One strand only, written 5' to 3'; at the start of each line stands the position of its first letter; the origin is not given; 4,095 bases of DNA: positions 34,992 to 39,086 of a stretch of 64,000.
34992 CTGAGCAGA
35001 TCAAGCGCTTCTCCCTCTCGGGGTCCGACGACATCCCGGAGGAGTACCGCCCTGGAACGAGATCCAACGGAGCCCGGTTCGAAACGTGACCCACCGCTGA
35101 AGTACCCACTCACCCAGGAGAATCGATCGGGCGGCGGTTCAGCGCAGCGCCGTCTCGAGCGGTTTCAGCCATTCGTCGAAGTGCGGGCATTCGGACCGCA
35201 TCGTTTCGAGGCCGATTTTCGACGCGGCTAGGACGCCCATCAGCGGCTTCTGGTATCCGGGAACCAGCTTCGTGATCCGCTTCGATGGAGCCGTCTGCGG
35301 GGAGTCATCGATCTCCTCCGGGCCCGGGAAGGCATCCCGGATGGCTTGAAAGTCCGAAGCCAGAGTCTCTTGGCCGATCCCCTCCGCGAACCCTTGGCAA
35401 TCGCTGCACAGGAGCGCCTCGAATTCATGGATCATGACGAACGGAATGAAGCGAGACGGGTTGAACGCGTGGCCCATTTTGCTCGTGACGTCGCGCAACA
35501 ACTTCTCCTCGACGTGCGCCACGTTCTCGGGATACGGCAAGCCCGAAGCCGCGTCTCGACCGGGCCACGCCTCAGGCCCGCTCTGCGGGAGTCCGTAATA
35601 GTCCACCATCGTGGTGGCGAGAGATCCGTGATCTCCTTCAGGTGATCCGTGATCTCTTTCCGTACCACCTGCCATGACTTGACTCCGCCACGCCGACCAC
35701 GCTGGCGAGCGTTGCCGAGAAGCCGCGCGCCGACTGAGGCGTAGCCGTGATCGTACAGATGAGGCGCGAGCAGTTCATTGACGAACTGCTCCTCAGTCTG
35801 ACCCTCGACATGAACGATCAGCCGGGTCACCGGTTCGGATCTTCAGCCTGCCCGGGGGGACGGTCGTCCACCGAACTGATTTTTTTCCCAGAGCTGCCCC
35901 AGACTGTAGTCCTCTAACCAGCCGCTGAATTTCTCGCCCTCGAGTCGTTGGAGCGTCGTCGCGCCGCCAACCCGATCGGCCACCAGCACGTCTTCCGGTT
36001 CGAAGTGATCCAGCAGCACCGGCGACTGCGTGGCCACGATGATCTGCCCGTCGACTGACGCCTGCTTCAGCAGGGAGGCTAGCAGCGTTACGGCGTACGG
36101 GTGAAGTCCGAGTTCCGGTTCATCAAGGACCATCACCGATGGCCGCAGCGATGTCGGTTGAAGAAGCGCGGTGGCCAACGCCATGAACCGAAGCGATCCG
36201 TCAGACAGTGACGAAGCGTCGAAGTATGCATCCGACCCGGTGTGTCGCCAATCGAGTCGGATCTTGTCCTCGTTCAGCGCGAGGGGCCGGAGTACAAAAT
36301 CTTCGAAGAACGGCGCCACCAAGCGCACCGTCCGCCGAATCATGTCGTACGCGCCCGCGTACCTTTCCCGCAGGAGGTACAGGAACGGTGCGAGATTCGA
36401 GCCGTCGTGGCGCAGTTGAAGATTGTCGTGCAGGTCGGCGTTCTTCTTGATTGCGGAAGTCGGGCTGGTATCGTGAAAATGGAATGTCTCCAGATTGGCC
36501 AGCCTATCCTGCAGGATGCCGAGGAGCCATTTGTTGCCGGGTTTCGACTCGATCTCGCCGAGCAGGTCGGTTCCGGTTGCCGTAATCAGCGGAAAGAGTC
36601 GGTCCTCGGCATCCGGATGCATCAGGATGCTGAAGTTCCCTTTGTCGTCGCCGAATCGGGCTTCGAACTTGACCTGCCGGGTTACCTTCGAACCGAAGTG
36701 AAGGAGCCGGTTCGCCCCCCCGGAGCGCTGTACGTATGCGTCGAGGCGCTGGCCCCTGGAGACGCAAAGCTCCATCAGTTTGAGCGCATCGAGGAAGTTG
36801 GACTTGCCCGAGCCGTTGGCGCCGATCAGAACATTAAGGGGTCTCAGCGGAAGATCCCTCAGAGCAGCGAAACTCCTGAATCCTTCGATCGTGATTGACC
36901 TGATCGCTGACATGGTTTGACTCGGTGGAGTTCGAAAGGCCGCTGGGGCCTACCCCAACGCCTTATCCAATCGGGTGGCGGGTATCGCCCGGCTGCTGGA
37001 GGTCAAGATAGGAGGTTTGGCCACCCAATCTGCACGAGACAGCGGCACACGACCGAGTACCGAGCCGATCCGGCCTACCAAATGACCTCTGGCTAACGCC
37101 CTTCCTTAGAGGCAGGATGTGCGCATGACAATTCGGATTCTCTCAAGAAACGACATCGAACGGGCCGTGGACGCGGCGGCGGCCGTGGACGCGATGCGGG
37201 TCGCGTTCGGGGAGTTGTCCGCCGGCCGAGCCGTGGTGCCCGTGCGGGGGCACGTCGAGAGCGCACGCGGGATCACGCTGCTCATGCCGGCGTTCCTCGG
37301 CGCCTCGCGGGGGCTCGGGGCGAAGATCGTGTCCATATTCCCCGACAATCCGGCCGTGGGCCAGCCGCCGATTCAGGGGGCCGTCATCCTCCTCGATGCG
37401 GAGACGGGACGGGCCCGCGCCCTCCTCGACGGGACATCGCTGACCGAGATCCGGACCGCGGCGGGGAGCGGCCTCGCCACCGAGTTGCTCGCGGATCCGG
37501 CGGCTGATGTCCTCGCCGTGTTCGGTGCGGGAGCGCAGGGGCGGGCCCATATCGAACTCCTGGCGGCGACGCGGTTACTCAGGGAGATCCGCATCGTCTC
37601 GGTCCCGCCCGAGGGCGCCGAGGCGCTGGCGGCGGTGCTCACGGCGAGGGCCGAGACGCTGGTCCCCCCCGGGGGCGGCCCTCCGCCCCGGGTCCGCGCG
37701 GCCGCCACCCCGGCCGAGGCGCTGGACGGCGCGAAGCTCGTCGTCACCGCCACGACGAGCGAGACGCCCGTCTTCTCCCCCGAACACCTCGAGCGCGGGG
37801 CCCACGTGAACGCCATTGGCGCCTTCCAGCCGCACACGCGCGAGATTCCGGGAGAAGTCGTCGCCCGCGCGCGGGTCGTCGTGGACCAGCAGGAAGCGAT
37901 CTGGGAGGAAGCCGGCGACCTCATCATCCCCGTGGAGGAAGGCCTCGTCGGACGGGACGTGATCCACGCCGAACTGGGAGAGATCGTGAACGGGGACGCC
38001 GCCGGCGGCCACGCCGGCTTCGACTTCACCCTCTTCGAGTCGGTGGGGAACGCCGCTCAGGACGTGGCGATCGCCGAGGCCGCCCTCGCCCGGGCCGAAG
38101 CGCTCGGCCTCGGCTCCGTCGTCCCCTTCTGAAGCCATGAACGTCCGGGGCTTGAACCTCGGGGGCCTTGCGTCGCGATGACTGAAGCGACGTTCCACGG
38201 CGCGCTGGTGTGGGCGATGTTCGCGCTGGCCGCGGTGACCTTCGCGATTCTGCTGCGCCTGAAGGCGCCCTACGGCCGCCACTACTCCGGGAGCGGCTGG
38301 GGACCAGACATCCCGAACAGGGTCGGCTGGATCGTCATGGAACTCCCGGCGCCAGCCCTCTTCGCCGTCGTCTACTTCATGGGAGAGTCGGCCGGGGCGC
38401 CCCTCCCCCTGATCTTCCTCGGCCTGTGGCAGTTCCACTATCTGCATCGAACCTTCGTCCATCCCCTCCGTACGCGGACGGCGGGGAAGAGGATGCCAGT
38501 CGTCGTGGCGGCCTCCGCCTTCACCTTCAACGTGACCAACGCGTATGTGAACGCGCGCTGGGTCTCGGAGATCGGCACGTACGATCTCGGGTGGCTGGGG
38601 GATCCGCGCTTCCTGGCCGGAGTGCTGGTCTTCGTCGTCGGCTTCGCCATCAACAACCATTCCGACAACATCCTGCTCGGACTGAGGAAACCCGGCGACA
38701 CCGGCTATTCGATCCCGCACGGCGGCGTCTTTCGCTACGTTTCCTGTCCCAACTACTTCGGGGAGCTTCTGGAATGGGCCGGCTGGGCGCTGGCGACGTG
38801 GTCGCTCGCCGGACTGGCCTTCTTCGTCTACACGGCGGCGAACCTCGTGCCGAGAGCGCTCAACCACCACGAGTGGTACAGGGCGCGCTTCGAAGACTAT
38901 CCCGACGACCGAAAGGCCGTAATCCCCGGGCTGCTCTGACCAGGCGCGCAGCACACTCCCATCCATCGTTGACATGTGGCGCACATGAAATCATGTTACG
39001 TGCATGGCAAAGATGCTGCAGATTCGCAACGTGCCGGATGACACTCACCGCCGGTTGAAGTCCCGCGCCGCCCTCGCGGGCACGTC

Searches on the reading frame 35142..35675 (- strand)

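Call 77: search_protein_families(library=padloc, proteins=[window:35142-35675:-], max_evalue=0.001)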
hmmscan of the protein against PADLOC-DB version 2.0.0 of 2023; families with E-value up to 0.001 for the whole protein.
window:35142-35675:- (178 aa): 5 families
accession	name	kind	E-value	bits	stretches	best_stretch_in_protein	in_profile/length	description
PDLC04188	HEC-01B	-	4.9e-51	171.7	1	15-175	76-225/230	-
PDLC04186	HEC-01B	-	1.4e-22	78.4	1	54-175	68-191/196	-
PDLC04190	HEC-01B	-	2e-20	71.8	1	15-130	64-168/168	-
PDLC04187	HEC-01B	-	4.2e-19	67.6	1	15-174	3-164/166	-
PDLC04189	HEC-01B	-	1.8e-08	32.5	1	57-170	106-218/223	-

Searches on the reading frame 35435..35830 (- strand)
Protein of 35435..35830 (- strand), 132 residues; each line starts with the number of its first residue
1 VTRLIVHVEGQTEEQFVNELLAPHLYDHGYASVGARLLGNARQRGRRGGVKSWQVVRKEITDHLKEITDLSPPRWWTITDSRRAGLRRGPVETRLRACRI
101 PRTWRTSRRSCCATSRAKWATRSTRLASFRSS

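Call 77: search_protein_families(library=padloc, proteins=[window:35435-35830:-], max_evalue=0.001)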
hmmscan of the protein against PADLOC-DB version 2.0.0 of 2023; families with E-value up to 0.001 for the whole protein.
window:35435-35830:- (132 aa): 2 families
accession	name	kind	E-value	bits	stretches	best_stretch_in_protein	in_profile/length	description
PDLC04188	HEC-01B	-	1e-15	56.1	1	1-66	12-75/230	-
PDLC04190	HEC-01B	-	5e-13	47.7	1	1-68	1-65/168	-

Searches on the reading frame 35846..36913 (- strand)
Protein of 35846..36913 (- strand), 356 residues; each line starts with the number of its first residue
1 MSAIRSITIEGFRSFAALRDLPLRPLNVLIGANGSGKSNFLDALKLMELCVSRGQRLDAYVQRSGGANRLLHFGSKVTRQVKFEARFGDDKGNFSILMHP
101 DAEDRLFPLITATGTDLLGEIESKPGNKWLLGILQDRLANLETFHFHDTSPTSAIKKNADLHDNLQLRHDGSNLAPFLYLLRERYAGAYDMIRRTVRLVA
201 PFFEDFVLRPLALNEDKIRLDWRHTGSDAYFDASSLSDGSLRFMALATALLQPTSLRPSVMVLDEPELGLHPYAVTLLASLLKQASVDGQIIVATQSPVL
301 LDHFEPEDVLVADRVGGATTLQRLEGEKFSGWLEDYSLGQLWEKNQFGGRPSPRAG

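Call 28: search_protein_families(library=pfam, proteins=[window:35846-36913:-], max_evalue=0.0001)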
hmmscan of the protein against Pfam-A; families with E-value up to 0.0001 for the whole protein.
window:35846-36913:- (356 aa): 6 families
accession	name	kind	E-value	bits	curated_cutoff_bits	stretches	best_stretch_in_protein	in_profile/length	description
PF13304.12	AAA_21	-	7.4e-32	112.1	27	1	26-302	1-304/304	AAA domain, putative AbiEii toxin, Type IV TA system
PF02463.25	SMC_N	-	2.3e-15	57.1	40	1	4-45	2-45/220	RecF/RecN/SMC N terminal domain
PF13175.12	AAA_15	-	6.2e-15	56.1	32.1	1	4-47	3-46/374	AAA ATPase domain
PF11398.14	DUF2813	-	4.3e-09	36.7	21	0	4-47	3-45/372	Protein of unknown function (DUF2813)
PF13476.12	AAA_23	-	7e-08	33.8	27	1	6-47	1-42/201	AAA domain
PF00005.33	ABC_tran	-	8.4e-05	23.6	25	0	28-45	15-32/137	ABC transporter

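Call 36: search_protein_families(library=padloc, proteins=[window:35846-36913:-], max_evalue=0.001)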
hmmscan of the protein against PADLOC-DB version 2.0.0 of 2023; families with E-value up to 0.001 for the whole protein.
window:35846-36913:- (356 aa): 114 families (the best 25 are shown)
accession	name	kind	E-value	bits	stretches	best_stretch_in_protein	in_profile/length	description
PDLC04175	HEC-01A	-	1.5e-121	403.9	1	3-351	5-362/363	-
PDLC04174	HEC-01A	-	5.8e-80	266.3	1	138-352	49-263/264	-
PDLC04177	HEC-01A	-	4.5e-57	191.8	2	136-349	181-390/393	-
PDLC04178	HEC-01A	-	1e-48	164.4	2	139-347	168-380/399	-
PDLC04176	HEC-01A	-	8.1e-39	132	2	137-349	162-367/371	-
PDLC04182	HEC-01A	-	1.1e-34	118.1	2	154-348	206-401/406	-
PDLC04183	HEC-01A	-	2.8e-34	116.9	2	140-349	189-400/402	-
PDLC02980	AriA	-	2.7e-31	107.7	1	26-302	1-304/304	-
PDLC04393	PDC-M07A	-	3.3e-31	106.7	2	133-343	187-401/435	-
PDLC04389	PDC-M07A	-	8.2e-30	102.2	2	163-344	218-420/443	-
PDLC04392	PDC-M07A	-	8.3e-30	102.2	2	134-341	186-397/432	-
PDLC04391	PDC-M07A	-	2.2e-29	100.7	2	136-346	182-400/412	-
PDLC04184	HEC-01A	-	1e-26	92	2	89-312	171-408/464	-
PDLC04135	mad3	-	2.4e-26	91.1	2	232-345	260-372/374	mads_3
PDLC04179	HEC-01A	-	6e-26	89.5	2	154-351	260-455/459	-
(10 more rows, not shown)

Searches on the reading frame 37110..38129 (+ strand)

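Call 27: search_protein_families(library=pfam, proteins=[window:37110-38129:+], max_evalue=0.0001)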
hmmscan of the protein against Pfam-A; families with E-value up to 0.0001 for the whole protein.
window:37110-38129:+ (340 aa): 1 family
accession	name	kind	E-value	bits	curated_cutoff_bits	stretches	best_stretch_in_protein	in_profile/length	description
PF02423.21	OCD_Mu_crystall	-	5.8e-56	190.2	24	1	10-324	5-305/314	Ornithine cyclodeaminase/mu-crystallin family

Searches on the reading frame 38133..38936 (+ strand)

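Call 27: search_protein_families(library=pfam, proteins=[window:38133-38936:+], max_evalue=0.0001)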
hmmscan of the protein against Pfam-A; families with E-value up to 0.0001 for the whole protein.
window:38133-38936:+ (268 aa): 2 families
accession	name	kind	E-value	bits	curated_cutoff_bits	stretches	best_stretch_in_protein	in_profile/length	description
PF02544.21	Steroid_dh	-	3e-54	183.5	22.6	1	120-267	2-149/150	3-oxo-5-alpha-steroid 4-dehydrogenase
PF06966.17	DUF1295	-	7.5e-07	29.3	20.4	1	162-228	123-189/235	Protein of unknown function (DUF1295)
